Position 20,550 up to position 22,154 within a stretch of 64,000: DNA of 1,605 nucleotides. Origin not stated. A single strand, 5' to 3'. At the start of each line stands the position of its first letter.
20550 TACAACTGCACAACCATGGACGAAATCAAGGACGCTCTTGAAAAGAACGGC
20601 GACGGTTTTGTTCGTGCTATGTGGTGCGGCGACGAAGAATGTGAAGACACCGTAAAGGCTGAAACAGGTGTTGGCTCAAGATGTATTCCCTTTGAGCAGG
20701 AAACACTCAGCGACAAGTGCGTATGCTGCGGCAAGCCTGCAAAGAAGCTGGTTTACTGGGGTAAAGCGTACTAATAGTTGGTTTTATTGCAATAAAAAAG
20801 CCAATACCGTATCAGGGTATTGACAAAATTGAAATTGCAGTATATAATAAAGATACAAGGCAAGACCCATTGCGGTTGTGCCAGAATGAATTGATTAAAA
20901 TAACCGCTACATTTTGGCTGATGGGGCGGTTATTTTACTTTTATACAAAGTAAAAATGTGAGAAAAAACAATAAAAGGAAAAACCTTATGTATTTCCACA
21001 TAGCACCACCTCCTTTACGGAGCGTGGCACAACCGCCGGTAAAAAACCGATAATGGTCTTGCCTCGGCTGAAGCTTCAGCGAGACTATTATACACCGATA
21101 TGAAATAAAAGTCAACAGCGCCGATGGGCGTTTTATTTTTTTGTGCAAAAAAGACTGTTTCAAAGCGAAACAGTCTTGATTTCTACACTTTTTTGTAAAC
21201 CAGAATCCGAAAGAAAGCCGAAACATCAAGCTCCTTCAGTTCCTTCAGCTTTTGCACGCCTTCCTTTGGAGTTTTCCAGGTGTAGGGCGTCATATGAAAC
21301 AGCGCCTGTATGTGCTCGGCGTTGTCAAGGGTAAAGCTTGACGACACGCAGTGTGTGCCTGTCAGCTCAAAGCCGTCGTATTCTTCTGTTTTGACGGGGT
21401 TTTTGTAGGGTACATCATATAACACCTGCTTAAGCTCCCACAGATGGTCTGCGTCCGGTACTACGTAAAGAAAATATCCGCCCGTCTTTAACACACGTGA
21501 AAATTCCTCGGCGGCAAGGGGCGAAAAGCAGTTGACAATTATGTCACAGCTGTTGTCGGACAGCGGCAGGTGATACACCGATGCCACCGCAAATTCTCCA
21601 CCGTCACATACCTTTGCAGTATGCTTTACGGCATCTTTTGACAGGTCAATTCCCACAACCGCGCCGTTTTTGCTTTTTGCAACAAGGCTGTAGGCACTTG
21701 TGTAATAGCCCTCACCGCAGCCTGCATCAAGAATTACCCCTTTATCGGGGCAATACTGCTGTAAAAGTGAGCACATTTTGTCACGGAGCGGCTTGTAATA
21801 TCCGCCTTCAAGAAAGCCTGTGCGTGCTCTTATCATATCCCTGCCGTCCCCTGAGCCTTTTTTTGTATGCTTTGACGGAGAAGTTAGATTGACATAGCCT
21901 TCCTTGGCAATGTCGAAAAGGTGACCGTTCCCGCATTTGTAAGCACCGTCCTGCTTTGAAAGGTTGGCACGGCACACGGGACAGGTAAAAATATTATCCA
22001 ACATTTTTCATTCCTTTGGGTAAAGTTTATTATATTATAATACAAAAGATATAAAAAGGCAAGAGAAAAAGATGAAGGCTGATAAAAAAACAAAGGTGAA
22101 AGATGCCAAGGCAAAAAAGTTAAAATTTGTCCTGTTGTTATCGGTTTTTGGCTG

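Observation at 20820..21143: Type I toxin-antitoxin-like locus: convergent consensus promoters around a 23-aa hydrophobic peptide ORF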

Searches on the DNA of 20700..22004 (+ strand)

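Call 4: search_rna_families(source=window, start=20700, end=21250, threshold=evalue, max_evalue=10, show_alignments=4)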
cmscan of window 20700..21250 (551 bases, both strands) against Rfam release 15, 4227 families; matches with E-value up to 10: 17.
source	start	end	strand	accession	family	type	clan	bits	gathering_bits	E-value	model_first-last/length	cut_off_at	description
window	20924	21037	-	RF01412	BsrG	Gene; sRNA;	-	32.5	55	4.9e-06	25-154/259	no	BsrG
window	20794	20873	-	RF01775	RsaOG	Gene; sRNA;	-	22.7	50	0.34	1-147/147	no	RNA S.aureus Orsay G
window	20792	20943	+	RF02053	STnc430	Gene; sRNA;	-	21.8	47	0.48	1-162/162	no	Enterobacterial sRNA STnc430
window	21200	21224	-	RF01355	CRISPR-DR26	Gene; CRISPR;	-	21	39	0.45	1-25/25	no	CRISPR RNA direct repeat element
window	21067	21184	+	RF00506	Thr_leader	Cis-reg; leader;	-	19.4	55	0.37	1-118/118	no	Threonine operon leader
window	21147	21216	-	RF01474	rli42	Gene; sRNA;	-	17.2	80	0.21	1-171/171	no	Listeia sRNA rli42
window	20896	20968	-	RF02618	SSRC34_2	Gene; sRNA;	-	17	48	4.2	1-125/125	no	Streptococcus sRNA 34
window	21102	21174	-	RF02869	ncS025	Gene; sRNA;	-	16.1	46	2.5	1-85/85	no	Burkholderia sRNA 25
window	21100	21177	+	RF02844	RefA9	Gene; antisense;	-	16.1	49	9.4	1-64/64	no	Enterococcus sRNA A9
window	20896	20942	+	RF02847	Ref64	Gene; sRNA;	-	16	44.3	4.5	1-69/69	no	Enterococcus sRNA 64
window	20783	20851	-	RF00818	mir-318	Gene; miRNA;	CL00084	15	70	6.5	1-69/69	no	mir-318 microRNA precursor family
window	20792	20873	-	RF01456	VrrA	Gene; antisense;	-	15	50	6.9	1-140/140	no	Vibrio regulatory RNA of OmpA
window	21135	21248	-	RF00426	SCARNA15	Gene; snRNA; snoRNA; scaRNA;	CL00019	14.8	65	4.4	1-128/128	no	Small Cajal body specific RNA 15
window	21097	21159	+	RF02994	IMPDH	Gene; sRNA;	-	14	95.4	5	1-108/108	no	IMPDH RNA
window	21167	21238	+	RF03323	mir-3613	Gene; miRNA;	-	14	91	7.1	1-86/86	no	mir-3613 microRNA precursor family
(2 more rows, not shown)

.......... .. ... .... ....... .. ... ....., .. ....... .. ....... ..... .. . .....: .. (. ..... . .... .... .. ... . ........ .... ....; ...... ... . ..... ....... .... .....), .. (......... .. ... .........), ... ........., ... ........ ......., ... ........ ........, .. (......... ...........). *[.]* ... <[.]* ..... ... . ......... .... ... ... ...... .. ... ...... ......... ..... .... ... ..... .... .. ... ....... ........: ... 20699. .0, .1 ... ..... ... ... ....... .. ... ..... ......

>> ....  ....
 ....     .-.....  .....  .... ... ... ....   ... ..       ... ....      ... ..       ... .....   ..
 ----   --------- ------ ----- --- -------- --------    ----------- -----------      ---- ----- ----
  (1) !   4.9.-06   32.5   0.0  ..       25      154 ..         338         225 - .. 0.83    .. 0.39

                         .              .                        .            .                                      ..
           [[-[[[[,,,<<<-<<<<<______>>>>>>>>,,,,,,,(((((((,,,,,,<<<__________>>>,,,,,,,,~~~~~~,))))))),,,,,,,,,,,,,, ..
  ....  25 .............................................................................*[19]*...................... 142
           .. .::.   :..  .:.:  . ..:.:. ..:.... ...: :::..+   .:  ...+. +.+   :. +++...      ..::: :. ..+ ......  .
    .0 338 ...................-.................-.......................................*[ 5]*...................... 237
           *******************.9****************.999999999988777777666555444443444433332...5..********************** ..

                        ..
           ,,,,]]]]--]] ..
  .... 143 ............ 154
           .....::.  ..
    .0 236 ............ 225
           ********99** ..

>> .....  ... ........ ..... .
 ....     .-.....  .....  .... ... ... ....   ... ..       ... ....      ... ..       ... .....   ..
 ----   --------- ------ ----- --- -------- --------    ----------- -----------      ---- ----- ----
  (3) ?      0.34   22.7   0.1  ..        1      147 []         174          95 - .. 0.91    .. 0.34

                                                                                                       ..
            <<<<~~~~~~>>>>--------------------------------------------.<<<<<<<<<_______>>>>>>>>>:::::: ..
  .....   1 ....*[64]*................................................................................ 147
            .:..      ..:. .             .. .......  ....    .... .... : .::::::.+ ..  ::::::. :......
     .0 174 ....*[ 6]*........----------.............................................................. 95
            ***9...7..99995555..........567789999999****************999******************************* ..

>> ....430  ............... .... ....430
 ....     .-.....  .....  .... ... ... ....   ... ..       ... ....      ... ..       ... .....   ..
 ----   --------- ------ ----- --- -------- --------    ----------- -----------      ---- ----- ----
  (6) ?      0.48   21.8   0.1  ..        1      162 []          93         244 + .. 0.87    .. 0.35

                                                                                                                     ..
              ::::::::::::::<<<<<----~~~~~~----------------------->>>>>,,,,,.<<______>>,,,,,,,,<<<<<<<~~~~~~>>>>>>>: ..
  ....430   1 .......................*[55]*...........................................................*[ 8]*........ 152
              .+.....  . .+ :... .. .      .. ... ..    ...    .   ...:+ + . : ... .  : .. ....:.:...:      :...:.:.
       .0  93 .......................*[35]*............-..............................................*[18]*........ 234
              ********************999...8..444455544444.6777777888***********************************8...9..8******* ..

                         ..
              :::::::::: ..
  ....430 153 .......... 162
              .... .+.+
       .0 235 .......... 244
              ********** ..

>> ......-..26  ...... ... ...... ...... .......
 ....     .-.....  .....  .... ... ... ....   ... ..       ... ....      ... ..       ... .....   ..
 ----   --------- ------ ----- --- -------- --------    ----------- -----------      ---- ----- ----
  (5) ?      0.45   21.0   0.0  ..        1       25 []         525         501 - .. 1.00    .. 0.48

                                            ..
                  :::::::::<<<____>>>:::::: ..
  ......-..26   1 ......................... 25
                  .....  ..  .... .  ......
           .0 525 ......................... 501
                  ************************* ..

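Call 16: search_dna_similar(query=window:20780-21150:+, collection=phages, mode=distant, max_evalue=0.01)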
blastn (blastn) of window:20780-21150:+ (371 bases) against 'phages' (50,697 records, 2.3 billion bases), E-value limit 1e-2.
No match.

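Call 17: search_dna_similar(query=window:20780-21150:+, collection=plasmids, mode=distant, max_evalue=0.01)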
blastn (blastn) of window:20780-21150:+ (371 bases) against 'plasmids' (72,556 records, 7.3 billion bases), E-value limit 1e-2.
No match.

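Call 35: search_rna_families(source=L086, start=2400, end=3100, threshold=evalue, max_evalue=1, show_alignments=1)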
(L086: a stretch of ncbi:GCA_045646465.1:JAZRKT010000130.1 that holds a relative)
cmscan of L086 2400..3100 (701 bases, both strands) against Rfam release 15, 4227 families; matches with E-value up to 1: 4.
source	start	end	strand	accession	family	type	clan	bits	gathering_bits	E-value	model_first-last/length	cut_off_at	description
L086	2409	2493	+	RF02322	TtnuHACA15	Gene; snRNA; snoRNA; HACA-box;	-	24.8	100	0.061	1-117/117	no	Tetrahymena snoRNA TtnuHACA15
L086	2669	2802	+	RF01456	VrrA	Gene; antisense;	-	21.6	50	0.32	1-140/140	no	Vibrio regulatory RNA of OmpA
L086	2553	2671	+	RF01412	BsrG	Gene; sRNA;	-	19.7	55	0.02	25-154/259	no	BsrG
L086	2400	2477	+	RF02634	EF3314_EF3315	Gene; sRNA;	-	15.4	100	0.6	58-141/141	5'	Enterococcus sRNA EF3314_EF3315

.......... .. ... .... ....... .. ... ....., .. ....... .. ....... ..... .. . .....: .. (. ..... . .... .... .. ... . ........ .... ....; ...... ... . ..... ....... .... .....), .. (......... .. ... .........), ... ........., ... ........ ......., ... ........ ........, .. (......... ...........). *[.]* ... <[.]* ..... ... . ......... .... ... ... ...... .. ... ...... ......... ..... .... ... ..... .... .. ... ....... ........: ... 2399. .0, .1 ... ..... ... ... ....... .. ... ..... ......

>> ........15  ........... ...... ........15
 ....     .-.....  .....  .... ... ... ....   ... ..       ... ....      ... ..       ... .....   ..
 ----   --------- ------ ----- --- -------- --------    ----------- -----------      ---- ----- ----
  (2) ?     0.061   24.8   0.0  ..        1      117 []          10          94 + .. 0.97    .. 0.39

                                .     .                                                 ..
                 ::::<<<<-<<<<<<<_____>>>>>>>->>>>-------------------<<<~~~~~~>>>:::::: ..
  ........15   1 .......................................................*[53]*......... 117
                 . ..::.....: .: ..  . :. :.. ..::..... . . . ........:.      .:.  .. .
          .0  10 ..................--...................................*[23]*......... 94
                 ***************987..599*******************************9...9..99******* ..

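Call 70: build_rna_model(alignment_id=A4)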
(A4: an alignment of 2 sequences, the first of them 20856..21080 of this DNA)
Model R1 built from alignment A4 (2 sequences, 234 columns); structure: RNAalifold consensus.
model positions 234; base pairs 62; branch points 5; effective number of sequences 0.89; information 0.589 bits per position. Calibrated on 0.2 Mb of random sequence (short: E-values are rough).
structure used (alignment columns):
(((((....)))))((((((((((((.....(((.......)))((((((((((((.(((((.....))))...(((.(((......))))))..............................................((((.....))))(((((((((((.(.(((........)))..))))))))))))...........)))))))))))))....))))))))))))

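Call 72: search_with_rna_model(model_id=R1, sources=[window, L001, L002, L003, L004, L005, L006, L007, L008, L009, L010, L011, L012, L013, L014, L015, L016, L017, L018, L019, L020, L021, L022, L023, L024, L025, L026, L027, L028, L029, L030, L031, L032, L033, L034, L035, L036, L037, L038, L039, L040, L041, L042, L043, L044, L045, L046, L047, L048, L049, L050, L051, L052, L053, L054, L055, L056, L057, L058, L059, L060, L061, L062, L063, L064, L065, L066, L067, L068, L069, L070, L071, L072, L073, L074, L075, L076, L077, L078, L079, L080, L085, L086, L087, L088, L089, L090, L091, L092], max_evalue=10)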
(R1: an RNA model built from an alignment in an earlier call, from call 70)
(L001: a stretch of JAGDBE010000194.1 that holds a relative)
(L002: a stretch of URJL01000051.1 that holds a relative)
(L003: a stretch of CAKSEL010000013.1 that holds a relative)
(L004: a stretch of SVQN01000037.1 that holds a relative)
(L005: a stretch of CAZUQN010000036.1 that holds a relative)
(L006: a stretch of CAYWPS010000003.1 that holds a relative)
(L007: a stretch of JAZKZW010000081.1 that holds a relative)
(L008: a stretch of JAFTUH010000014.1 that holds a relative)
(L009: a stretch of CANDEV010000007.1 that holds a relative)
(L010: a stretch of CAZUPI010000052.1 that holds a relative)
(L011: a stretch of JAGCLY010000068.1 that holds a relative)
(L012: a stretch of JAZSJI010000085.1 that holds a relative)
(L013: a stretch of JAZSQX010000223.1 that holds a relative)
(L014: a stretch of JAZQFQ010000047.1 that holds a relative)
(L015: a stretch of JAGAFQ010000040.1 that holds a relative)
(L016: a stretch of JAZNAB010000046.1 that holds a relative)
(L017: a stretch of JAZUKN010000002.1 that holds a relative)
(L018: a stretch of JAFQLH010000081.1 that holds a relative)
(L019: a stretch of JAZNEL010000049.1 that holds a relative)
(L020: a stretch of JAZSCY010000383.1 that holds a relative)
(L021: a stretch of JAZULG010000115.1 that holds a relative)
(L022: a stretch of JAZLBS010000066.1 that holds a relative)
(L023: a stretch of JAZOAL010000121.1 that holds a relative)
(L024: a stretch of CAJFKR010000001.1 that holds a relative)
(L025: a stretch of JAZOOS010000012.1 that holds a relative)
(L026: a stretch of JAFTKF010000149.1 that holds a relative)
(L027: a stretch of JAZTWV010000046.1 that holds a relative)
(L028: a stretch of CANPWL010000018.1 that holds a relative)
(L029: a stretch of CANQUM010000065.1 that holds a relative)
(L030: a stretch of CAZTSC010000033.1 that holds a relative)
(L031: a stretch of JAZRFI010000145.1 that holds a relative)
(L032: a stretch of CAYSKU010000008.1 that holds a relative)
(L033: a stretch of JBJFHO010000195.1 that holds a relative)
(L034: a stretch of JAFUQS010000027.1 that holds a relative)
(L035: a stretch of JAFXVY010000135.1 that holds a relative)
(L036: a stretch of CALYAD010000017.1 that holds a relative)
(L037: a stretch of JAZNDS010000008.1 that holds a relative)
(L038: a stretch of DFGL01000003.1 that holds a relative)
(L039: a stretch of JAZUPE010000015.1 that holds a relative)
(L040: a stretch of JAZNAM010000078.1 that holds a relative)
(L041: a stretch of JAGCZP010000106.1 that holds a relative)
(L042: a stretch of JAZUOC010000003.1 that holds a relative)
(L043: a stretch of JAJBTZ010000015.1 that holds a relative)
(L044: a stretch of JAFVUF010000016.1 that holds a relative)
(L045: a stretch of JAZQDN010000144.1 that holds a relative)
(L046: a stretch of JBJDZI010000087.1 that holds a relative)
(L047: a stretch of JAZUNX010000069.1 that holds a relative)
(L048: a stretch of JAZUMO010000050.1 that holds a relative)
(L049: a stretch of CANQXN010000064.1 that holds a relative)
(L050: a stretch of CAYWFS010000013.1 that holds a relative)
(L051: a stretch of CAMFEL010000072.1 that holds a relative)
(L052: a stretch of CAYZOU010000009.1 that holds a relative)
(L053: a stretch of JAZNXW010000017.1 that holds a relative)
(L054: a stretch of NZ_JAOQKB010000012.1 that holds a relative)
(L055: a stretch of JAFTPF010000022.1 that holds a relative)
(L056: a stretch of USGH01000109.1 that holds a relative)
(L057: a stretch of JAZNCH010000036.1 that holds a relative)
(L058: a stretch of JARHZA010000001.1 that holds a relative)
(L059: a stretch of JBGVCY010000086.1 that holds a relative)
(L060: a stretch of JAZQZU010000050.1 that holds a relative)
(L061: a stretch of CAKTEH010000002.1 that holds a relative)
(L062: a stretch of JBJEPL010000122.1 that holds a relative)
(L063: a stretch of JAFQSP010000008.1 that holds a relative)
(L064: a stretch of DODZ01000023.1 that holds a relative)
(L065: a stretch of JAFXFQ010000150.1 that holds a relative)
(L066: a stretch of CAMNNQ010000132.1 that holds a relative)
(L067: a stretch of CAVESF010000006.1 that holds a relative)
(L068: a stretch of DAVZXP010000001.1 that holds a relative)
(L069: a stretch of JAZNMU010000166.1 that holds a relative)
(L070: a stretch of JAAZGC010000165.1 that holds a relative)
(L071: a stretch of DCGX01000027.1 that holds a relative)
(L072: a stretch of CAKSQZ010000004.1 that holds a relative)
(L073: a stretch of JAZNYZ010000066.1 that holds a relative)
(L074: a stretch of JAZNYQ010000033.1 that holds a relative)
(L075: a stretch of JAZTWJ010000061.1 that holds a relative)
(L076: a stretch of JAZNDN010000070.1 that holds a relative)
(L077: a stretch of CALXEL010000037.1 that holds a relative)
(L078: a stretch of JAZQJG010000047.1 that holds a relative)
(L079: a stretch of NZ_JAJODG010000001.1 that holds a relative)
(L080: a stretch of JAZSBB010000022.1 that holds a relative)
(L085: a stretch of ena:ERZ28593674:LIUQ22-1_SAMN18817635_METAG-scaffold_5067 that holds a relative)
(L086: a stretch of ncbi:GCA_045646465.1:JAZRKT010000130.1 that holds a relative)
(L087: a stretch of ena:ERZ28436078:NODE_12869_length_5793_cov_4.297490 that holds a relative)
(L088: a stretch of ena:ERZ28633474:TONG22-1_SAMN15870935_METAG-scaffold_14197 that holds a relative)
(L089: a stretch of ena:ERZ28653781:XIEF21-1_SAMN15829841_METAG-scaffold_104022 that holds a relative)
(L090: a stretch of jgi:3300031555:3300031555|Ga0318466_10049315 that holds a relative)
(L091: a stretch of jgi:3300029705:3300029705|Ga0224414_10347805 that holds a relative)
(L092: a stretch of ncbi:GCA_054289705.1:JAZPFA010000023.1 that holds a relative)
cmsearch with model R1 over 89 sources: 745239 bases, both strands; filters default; matches with E-value up to 10: 11.
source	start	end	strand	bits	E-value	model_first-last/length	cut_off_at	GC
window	20856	21080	-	276.1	1.2e-58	1-234/234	no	0.42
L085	3846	4070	+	276.1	1.2e-58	1-234/234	no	0.42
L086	2511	2738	+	271.7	1.1e-57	1-234/234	no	0.39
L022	8679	8769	+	20.3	0.09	59-152/234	no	0.43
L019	3832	3942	-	16.7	0.57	53-210/234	no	0.3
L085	3989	4030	-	15.8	0.91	153-194/234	no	0.38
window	20896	20937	+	15.8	0.91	153-194/234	no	0.38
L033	6063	6102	+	13.2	3.6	154-193/234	no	0.5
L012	6589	6624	+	12.3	5.4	117-152/234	no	0.17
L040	6020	6128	+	11.7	7.6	1-234/234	no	0.39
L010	1502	1557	-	11.3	9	97-152/234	no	0.27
